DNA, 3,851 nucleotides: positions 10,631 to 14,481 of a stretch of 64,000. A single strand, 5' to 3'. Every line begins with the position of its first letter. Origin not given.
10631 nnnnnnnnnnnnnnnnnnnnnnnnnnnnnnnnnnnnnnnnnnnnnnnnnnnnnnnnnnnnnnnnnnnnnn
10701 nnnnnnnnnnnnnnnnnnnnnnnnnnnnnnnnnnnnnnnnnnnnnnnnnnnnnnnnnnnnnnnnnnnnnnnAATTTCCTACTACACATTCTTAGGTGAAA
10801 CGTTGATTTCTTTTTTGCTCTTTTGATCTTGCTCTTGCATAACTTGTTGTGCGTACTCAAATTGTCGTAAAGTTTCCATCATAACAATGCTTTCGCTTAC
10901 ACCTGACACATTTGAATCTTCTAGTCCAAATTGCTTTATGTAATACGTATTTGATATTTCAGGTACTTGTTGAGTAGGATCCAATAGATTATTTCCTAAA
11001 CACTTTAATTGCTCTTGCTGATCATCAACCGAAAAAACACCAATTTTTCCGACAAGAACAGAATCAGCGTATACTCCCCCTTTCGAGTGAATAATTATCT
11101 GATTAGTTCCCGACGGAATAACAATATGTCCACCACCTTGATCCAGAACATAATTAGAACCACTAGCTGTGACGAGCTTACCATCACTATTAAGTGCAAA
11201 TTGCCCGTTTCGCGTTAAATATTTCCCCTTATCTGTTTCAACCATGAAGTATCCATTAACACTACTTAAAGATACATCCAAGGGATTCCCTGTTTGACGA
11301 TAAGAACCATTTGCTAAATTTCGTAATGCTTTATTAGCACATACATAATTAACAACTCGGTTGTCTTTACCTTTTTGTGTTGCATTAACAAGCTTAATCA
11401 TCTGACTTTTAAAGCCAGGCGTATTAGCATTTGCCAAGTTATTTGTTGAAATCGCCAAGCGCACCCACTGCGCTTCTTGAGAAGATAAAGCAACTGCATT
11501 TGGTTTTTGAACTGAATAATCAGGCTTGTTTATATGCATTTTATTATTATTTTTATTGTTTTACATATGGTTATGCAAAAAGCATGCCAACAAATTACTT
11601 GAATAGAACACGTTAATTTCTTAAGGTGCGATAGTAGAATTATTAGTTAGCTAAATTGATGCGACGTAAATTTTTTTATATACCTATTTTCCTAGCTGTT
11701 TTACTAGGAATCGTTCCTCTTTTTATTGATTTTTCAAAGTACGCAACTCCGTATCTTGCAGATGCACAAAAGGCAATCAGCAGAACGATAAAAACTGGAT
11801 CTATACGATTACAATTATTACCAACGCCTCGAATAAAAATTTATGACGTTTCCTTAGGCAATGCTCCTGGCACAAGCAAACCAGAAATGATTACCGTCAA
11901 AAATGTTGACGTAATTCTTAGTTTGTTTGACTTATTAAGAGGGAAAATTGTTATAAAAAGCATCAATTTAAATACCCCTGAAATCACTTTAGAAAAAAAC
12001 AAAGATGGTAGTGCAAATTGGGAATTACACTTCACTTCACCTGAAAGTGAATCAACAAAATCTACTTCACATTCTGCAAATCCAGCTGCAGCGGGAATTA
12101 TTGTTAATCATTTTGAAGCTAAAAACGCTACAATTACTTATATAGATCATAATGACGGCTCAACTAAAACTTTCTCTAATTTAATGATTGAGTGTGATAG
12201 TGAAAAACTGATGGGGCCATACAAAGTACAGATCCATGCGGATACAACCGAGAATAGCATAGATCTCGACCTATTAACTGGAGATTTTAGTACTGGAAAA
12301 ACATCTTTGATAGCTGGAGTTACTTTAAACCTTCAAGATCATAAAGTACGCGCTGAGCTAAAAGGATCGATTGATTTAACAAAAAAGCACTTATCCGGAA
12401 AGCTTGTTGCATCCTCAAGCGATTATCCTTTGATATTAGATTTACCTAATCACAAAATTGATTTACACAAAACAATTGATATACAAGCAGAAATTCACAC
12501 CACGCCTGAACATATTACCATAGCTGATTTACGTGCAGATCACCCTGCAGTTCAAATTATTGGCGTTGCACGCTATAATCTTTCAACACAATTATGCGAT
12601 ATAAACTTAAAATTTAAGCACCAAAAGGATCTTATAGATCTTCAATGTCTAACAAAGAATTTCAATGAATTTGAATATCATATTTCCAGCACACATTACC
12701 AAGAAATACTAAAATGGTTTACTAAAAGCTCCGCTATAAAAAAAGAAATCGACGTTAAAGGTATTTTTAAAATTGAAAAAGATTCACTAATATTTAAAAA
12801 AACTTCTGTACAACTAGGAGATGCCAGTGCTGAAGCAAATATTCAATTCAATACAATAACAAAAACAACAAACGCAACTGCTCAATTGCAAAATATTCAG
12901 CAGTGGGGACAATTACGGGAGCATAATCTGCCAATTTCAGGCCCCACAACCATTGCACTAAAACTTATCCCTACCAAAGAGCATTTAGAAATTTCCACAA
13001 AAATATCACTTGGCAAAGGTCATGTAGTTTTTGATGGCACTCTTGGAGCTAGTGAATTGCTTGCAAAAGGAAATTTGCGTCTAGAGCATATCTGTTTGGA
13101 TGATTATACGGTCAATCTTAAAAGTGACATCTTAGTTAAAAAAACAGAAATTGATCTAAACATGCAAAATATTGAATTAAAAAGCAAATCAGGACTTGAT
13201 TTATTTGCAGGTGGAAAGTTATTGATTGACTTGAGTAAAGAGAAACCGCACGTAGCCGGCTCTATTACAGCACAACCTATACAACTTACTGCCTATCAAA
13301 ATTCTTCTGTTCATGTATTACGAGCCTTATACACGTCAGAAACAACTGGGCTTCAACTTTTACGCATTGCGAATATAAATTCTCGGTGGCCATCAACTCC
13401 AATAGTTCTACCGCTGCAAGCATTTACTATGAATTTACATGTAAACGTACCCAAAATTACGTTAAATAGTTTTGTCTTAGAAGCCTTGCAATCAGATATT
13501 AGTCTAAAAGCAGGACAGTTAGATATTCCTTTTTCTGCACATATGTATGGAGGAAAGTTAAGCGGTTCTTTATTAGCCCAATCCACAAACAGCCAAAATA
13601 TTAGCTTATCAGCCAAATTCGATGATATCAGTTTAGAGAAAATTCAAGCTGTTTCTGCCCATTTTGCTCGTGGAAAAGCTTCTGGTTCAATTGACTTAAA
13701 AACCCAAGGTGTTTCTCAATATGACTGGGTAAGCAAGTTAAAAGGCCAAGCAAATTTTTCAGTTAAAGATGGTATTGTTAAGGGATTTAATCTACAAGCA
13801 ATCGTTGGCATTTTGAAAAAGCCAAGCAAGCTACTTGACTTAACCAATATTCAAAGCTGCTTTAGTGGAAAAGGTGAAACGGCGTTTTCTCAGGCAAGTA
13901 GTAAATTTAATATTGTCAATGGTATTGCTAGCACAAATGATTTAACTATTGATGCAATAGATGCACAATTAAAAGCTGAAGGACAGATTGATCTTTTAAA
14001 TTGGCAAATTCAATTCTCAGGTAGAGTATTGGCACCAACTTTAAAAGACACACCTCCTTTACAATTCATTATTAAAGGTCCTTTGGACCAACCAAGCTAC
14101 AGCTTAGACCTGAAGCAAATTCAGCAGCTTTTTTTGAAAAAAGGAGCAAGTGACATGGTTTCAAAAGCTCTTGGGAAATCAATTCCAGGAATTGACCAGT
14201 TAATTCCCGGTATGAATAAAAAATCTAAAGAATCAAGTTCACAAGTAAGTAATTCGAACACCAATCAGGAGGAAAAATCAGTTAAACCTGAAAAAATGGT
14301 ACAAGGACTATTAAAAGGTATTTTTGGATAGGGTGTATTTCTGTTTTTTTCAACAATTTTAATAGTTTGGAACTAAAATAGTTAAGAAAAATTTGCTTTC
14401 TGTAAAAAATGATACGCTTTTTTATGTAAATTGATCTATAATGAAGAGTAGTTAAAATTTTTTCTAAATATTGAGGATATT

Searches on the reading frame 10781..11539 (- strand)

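Call 12: search_protein_families(library=pfam, proteins=[window:10781-11539:-], max_evalue=0.00001)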
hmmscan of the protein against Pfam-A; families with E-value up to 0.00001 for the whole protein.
window:10781-11539:- (252 aa): 3 families
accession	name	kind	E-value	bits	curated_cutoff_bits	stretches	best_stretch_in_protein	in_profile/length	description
PF22692.1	LlgE_F_G_D1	-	1.3e-12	48.1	27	1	95-158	5-64/64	Flagellar hook protein FlgE/F/G D1 domain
PF00460.25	Flg_bb_rod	-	1.4e-08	34.9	20.7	1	16-44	3-31/31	Flagella basal body rod protein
PF06429.18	Flg_bbr_C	-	8.4e-07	28.8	23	1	206-243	5-42/46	Flagellar basal body rod FlgEFG protein C-terminal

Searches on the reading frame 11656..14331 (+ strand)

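Call 13: search_protein_families(library=pfam, proteins=[window:11656-14331:+], max_evalue=0.00001)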
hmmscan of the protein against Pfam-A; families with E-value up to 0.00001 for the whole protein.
window:11656-14331:+ (891 aa): 3 families
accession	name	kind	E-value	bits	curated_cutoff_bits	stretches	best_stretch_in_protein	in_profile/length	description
PF05170.20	AsmA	-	8.7e-41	140.9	29.8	1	11-763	16-607/607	AsmA family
PF13116.12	YhdP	-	2e-13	49.6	46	1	644-810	1020-1189/1224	YhdP protein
PF05359.17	DUF748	-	3.3e-13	49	50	1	35-510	46-414/1037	Domain of Unknown Function (DUF748)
